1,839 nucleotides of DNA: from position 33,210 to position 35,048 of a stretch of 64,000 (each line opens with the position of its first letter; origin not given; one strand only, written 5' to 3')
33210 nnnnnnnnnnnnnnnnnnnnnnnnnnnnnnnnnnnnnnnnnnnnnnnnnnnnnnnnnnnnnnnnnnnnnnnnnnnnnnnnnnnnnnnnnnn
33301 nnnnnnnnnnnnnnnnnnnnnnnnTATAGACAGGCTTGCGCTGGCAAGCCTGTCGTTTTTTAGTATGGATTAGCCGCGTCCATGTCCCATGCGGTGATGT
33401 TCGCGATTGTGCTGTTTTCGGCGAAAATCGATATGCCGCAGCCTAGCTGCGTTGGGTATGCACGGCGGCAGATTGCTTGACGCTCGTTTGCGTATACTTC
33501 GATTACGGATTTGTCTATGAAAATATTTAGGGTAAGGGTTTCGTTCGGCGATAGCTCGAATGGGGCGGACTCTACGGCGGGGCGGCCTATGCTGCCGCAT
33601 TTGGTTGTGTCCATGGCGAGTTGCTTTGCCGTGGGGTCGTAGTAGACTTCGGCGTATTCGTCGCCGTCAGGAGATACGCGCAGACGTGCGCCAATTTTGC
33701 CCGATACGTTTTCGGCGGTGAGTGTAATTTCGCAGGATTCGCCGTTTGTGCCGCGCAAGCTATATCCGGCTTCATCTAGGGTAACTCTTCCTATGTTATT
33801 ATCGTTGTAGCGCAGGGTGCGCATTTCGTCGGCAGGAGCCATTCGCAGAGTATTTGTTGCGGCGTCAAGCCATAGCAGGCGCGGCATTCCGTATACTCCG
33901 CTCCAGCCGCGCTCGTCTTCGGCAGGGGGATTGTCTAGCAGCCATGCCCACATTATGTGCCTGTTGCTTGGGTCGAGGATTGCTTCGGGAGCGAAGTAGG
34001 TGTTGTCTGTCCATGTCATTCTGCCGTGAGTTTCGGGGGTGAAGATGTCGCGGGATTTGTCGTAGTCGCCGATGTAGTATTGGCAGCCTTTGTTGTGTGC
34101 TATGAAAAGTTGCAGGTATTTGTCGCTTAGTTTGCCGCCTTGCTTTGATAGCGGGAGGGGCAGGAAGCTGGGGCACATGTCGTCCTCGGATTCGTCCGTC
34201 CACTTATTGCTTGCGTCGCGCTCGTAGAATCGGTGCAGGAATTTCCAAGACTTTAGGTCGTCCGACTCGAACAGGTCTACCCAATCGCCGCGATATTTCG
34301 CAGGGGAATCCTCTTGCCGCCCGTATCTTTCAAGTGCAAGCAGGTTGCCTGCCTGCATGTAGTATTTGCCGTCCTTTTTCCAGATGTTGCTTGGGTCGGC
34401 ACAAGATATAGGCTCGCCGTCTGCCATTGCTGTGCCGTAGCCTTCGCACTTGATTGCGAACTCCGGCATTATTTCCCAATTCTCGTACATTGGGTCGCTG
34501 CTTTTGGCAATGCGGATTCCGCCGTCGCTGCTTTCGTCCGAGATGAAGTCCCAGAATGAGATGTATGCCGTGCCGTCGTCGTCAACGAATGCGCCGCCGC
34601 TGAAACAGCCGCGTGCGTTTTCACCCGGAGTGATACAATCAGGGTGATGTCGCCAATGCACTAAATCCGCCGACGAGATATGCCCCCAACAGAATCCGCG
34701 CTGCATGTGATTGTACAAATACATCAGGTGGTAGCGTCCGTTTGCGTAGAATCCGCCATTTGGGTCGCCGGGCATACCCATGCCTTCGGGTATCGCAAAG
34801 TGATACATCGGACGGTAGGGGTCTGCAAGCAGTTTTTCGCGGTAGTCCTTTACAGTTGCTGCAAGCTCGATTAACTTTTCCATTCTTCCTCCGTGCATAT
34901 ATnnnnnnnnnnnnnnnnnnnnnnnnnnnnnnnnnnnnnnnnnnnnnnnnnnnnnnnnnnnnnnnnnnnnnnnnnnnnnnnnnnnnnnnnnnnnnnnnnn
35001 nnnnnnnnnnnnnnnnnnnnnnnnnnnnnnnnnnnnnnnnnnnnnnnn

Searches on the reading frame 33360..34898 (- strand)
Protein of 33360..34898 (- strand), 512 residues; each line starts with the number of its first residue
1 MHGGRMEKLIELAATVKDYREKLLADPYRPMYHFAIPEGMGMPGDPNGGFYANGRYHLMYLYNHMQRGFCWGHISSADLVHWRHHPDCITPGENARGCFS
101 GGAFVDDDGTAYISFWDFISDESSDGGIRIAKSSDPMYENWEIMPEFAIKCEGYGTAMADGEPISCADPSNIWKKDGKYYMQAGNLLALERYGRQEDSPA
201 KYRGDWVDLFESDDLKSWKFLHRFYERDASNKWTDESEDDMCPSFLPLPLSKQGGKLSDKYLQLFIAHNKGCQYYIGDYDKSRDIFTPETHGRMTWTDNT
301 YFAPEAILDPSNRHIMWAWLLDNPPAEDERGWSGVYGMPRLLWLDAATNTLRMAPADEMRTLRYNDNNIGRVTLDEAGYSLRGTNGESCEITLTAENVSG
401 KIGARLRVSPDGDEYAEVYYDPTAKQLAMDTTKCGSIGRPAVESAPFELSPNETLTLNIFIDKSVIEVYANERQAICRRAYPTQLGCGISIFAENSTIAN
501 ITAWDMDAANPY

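Call 3: search_protein_families(library=pfam, proteins=[window:33360-34898:-], max_evalue=0.01)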
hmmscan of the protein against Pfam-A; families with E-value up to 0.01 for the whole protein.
window:33360-34898:- (512 aa): 4 families
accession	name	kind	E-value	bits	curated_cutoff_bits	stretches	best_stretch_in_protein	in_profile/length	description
PF00251.26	Glyco_hydro_32N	-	4e-37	128.9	22.1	1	44-355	10-307/307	Glycosyl hydrolases family 32 N-terminal domain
PF08244.19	Glyco_hydro_32C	-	1.6e-24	87.2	21.9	1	362-505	5-158/158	Glycosyl hydrolases family 32 C terminal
PF16346.12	GH32_BT1760-like_C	-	0.004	17.6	31.4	1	372-494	38-167/176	GH32, BT1760-like, C-terminal domain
PF04616.20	Glyco_hydro_43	-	0.005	16.7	32.2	0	51-182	74-197/288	Glycosyl hydrolases family 43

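Call 4: search_protein_families(library=ncbifam, proteins=[window:33360-34898:-], max_evalue=0.01)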
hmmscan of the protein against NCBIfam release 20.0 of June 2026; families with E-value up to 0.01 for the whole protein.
window:33360-34898:- (512 aa): 2 families
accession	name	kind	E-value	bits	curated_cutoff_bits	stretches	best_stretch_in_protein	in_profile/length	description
TIGR01322.1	scrB_fam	subfamily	3e-39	135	356.4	1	17-481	2-445/447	sucrose-6-phosphate hydrolase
NF041092.1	beta-fruc_BfrA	equivalog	2.3e-28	99.1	900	1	28-494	2-419/433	beta-fructosidase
